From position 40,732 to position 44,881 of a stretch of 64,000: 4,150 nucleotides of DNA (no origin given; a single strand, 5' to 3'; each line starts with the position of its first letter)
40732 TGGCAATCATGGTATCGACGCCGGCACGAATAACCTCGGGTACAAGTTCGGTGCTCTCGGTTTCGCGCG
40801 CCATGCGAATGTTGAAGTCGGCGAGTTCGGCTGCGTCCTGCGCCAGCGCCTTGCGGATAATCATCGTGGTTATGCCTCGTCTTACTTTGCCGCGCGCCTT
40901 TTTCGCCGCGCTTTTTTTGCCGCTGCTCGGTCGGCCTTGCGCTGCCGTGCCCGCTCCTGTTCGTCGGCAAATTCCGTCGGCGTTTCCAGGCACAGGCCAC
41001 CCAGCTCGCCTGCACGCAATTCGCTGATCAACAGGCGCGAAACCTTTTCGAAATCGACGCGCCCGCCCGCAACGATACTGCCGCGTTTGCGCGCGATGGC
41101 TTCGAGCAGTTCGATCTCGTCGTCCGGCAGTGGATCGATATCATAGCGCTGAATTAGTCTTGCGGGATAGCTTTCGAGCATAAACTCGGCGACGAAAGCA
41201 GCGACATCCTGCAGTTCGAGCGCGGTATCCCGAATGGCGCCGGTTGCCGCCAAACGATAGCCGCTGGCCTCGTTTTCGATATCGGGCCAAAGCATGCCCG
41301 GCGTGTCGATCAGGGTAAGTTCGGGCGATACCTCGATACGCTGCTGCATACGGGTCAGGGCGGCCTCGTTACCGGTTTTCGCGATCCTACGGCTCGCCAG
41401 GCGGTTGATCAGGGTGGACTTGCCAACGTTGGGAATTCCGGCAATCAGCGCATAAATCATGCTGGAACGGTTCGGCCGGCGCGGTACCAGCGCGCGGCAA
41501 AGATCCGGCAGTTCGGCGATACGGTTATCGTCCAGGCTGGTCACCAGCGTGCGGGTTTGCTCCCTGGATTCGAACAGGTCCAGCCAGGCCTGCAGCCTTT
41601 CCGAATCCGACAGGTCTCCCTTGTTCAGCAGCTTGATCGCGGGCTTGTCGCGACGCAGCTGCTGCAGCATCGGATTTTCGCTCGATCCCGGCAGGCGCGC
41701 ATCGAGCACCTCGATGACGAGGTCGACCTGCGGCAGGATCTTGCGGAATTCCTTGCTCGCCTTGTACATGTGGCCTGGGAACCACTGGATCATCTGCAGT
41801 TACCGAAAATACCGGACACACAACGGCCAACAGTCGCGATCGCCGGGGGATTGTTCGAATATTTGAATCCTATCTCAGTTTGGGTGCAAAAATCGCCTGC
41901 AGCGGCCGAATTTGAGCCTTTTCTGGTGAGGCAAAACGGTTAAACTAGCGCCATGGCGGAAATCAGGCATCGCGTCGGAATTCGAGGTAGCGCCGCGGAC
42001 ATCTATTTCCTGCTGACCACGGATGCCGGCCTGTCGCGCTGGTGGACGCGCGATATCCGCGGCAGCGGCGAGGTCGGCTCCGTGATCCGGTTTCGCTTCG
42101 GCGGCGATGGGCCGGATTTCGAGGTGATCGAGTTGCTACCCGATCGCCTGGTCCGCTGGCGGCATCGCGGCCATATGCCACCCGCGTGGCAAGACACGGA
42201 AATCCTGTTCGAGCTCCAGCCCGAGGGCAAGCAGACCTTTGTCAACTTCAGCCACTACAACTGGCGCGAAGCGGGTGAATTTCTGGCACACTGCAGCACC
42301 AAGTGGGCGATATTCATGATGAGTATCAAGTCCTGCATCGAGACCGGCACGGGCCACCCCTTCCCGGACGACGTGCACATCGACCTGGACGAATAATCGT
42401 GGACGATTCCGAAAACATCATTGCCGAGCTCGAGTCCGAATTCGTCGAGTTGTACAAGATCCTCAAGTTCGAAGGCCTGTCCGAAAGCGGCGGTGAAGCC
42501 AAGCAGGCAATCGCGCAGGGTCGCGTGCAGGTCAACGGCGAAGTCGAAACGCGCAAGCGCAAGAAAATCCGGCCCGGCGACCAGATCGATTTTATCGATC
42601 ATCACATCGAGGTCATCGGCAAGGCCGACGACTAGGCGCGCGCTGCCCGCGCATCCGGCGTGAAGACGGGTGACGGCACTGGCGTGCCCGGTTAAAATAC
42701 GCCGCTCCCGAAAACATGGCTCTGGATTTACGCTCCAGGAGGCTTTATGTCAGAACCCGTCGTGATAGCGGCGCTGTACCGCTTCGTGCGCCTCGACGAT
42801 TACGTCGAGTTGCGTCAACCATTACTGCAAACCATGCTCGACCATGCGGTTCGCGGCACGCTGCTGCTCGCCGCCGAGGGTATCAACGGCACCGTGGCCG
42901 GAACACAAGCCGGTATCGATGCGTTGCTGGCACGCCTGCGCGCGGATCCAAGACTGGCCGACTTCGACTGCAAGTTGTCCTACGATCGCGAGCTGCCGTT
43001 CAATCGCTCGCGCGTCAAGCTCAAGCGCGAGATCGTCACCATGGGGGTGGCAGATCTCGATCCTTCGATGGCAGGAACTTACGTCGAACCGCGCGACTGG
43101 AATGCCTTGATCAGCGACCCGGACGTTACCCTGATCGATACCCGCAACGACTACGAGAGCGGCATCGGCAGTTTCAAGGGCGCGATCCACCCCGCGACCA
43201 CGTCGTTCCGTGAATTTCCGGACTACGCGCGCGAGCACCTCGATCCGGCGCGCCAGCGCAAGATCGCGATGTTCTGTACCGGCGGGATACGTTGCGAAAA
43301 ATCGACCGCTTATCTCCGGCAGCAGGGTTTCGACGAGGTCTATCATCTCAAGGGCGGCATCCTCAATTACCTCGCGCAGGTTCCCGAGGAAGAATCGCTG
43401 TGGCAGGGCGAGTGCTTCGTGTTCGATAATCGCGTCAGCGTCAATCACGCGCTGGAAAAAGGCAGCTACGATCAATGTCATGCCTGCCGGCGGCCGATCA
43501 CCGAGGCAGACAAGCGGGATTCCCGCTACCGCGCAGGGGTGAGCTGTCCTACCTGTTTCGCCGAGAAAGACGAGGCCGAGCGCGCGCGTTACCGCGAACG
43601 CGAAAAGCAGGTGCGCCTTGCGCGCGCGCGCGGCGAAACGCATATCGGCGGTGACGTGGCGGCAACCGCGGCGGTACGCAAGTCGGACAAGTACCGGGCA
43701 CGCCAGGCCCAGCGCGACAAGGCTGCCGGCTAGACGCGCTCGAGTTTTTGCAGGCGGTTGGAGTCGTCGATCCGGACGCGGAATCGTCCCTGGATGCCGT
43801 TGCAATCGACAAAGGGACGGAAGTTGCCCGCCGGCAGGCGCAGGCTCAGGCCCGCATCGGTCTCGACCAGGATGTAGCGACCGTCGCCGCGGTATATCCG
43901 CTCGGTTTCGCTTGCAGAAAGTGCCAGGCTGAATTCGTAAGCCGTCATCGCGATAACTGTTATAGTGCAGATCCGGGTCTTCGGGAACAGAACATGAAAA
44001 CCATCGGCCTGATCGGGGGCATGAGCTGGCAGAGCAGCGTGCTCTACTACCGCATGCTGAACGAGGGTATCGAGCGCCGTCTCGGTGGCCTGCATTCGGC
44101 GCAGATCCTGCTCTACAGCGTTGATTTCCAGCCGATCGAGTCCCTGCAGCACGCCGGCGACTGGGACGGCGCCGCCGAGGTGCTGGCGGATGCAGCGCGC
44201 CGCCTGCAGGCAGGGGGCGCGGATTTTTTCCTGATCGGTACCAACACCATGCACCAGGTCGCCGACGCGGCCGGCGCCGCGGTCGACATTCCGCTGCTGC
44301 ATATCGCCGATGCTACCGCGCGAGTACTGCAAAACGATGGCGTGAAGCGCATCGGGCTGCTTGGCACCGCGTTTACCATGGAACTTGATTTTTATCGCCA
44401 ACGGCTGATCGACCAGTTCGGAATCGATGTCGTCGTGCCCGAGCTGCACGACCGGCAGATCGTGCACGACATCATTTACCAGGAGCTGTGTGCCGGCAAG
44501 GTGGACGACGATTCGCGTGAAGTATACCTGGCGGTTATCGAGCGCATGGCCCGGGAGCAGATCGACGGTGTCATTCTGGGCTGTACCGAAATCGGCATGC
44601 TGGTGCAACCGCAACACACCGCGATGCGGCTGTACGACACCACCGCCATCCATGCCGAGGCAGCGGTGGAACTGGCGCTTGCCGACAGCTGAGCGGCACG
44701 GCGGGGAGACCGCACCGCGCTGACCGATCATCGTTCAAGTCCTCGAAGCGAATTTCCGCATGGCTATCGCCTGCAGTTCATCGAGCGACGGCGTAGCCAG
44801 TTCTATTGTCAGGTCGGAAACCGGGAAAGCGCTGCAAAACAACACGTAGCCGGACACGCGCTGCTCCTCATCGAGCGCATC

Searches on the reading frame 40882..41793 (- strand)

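Call 43: search_protein_families(library=pfam, proteins=[window:40882-41793:-], max_evalue=0.00001)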
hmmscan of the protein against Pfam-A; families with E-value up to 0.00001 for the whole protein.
window:40882-41793:- (303 aa): 2 families
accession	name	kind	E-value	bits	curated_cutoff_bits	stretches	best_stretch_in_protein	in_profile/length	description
PF01926.29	MMR_HSR1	-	3.5e-16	59.7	21.9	1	116-181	3-68/113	50S ribosome-binding GTPase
PF02421.24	FeoB_N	-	1.2e-06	28.6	27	0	116-167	4-57/156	Ferrous iron transport protein B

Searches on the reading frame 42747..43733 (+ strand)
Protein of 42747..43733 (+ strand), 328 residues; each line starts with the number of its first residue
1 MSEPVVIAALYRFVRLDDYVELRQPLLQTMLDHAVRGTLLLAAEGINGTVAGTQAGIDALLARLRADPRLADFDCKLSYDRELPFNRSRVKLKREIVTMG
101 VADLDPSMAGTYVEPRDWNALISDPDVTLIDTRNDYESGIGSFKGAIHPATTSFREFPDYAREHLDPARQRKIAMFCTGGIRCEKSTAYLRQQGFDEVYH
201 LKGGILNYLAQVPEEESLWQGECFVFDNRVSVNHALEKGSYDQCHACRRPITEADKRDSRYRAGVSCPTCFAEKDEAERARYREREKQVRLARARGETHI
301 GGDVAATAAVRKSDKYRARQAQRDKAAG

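Call 43: search_protein_families(library=pfam, proteins=[window:42747-43733:+], max_evalue=0.00001)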
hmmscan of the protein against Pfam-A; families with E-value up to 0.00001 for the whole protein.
window:42747-43733:+ (328 aa): 2 families
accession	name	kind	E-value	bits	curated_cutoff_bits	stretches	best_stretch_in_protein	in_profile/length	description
PF17773.7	UPF0176_N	-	2.7e-27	95.4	26.2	1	6-96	2-92/92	UPF0176 acylphosphatase like domain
PF00581.25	Rhodanese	-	3.4e-10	40.7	22.2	1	119-209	6-100/102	Rhodanese-like domain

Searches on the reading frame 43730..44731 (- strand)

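Call 43: search_protein_families(library=pfam, proteins=[window:43730-44731:-], max_evalue=0.00001)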
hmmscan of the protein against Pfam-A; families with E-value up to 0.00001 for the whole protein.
window:43730-44731:- (333 aa): 1 family
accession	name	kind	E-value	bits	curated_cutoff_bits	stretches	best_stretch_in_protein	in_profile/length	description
PF11197.13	DUF2835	-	1.7e-20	73.1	25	1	265-333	3-71/71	Protein of unknown function (DUF2835)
